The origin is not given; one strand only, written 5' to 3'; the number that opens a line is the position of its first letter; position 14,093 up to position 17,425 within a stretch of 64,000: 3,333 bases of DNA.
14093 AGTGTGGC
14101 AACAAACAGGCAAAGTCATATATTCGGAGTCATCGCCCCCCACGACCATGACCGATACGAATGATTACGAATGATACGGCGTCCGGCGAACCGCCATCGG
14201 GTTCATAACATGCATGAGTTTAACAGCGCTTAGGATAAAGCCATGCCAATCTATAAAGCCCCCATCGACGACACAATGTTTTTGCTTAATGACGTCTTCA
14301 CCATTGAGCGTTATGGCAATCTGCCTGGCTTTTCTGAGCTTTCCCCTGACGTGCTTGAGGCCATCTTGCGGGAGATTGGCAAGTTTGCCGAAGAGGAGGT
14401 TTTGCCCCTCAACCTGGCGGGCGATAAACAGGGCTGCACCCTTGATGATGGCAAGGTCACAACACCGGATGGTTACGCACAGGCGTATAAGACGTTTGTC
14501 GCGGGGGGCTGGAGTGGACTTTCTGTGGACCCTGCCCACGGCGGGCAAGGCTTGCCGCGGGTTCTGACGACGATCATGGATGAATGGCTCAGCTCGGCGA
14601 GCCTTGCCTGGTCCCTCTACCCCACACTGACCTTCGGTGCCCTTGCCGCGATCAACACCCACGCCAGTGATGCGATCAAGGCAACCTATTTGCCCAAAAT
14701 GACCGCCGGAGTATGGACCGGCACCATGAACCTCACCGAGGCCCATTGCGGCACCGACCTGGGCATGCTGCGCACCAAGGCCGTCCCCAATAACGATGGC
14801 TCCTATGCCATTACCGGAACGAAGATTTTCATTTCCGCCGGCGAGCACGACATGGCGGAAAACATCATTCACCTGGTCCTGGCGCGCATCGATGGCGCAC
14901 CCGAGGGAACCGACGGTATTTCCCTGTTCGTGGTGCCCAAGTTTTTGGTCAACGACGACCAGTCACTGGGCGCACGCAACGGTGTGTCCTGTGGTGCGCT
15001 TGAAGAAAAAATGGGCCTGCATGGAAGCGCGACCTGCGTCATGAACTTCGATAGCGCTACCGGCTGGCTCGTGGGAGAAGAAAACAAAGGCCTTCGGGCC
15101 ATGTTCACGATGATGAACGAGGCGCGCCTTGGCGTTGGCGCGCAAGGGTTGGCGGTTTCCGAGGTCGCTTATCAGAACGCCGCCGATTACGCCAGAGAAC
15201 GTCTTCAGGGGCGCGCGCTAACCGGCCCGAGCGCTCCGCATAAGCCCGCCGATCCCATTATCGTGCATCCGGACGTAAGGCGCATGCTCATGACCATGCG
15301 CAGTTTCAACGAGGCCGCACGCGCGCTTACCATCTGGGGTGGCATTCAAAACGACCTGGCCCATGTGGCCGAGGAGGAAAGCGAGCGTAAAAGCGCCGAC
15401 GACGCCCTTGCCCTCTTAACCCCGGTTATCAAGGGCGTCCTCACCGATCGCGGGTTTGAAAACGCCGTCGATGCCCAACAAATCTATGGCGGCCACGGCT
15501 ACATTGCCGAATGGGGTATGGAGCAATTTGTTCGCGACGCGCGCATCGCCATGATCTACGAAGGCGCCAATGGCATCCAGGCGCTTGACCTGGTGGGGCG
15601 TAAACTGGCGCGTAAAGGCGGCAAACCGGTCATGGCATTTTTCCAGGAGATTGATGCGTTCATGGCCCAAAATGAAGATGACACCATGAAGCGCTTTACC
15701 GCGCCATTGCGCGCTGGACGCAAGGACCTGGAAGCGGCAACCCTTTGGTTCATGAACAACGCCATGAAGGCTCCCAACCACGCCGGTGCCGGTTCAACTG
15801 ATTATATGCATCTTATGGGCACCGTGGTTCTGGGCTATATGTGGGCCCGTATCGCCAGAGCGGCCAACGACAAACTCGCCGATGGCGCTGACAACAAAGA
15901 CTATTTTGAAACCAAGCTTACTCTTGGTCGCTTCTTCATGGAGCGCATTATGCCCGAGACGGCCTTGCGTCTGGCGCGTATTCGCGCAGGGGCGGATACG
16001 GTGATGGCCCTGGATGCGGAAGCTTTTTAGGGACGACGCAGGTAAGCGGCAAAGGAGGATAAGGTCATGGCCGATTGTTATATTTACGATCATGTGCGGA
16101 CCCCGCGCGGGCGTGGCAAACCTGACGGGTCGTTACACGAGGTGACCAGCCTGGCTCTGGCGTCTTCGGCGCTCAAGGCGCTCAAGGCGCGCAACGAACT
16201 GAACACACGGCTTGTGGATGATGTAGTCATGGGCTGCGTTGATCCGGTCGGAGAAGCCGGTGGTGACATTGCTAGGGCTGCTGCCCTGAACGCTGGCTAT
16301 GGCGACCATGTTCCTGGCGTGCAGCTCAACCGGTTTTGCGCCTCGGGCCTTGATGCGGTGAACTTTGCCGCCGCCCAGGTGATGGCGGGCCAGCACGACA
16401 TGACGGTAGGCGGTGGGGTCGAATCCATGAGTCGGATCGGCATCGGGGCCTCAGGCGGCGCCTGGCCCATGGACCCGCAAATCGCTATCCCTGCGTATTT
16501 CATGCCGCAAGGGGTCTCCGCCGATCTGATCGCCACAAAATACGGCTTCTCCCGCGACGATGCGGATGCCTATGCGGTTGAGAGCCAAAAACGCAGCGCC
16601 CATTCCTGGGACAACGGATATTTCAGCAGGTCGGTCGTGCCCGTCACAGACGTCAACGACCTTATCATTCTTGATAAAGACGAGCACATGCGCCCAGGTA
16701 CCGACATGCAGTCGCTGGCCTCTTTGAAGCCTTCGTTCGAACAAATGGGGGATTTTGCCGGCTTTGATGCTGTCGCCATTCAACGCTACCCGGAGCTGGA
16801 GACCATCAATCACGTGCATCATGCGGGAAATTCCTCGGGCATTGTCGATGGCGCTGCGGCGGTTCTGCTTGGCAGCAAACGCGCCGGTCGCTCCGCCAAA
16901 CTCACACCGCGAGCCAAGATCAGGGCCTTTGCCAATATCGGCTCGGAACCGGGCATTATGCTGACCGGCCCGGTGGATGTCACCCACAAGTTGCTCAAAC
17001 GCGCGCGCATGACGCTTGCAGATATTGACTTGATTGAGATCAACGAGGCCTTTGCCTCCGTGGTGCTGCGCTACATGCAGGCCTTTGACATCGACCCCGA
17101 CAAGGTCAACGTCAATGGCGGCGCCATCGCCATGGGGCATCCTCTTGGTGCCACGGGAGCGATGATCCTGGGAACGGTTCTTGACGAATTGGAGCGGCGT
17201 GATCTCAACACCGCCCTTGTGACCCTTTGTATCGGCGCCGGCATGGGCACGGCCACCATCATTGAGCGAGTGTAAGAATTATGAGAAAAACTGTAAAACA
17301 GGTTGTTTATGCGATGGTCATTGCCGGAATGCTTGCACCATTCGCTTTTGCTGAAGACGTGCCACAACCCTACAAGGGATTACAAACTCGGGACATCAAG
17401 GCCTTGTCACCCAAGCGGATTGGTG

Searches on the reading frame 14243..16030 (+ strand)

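Call 22: search_protein_families(library=pfam, proteins=[window:14243-16030:+], max_evalue=0.0001)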
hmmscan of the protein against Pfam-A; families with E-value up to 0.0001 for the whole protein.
window:14243-16030:+ (595 aa): 5 families
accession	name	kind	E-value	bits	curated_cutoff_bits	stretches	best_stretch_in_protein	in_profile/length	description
PF12806.12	Acyl-CoA_dh_C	-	7e-37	126.8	30.3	1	466-591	1-124/124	Acetyl-CoA dehydrogenase C-terminal like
PF00441.29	Acyl-CoA_dh_1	-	1.5e-16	61.3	22.4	1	281-450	1-145/150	Acyl-CoA dehydrogenase, C-terminal domain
PF02770.24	Acyl-CoA_dh_M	-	1.2e-13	51.5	33.3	1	162-271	2-96/97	Acyl-CoA dehydrogenase, middle domain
PF02771.21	Acyl-CoA_dh_N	-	9.4e-10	39.3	22.9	1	39-156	5-112/113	Acyl-CoA dehydrogenase, N-terminal domain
PF22924.1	ACOX_C_alpha1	-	1.5e-07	31.8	27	1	291-445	4-159/169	Acyl-CoA oxidase, C-alpha1 domain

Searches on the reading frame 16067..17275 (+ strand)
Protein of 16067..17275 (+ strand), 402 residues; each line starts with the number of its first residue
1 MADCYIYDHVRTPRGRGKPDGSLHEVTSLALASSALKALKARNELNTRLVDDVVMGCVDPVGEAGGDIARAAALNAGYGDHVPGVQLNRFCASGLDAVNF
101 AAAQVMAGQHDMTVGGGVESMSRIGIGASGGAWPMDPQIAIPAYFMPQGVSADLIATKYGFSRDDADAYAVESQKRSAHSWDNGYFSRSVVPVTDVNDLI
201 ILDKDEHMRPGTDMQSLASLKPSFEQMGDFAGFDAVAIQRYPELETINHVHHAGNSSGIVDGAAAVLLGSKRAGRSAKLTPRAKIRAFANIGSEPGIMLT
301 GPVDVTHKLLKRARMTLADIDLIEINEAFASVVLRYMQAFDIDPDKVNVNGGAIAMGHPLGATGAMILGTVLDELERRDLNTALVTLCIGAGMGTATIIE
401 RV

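Call 22: search_protein_families(library=pfam, proteins=[window:16067-17275:+], max_evalue=0.0001)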
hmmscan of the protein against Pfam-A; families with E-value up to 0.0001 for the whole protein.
window:16067-17275:+ (402 aa): 2 families
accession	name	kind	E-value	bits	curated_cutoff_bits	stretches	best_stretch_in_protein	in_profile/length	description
PF00108.29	Thiolase_N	-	5.5e-50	170.6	26.4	1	5-229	2-238/260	Thiolase, N-terminal domain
PF02803.24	Thiolase_C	-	2.9e-44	150.1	27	1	280-401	2-123/123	Thiolase, C-terminal domain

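Call 47: find_encoding_contigs(protein=window:16067-17275:+, flank=10000, max_places=6)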
Protein window:16067-17275:+ (402 aa): no gene with exactly this product is on record in the collection.
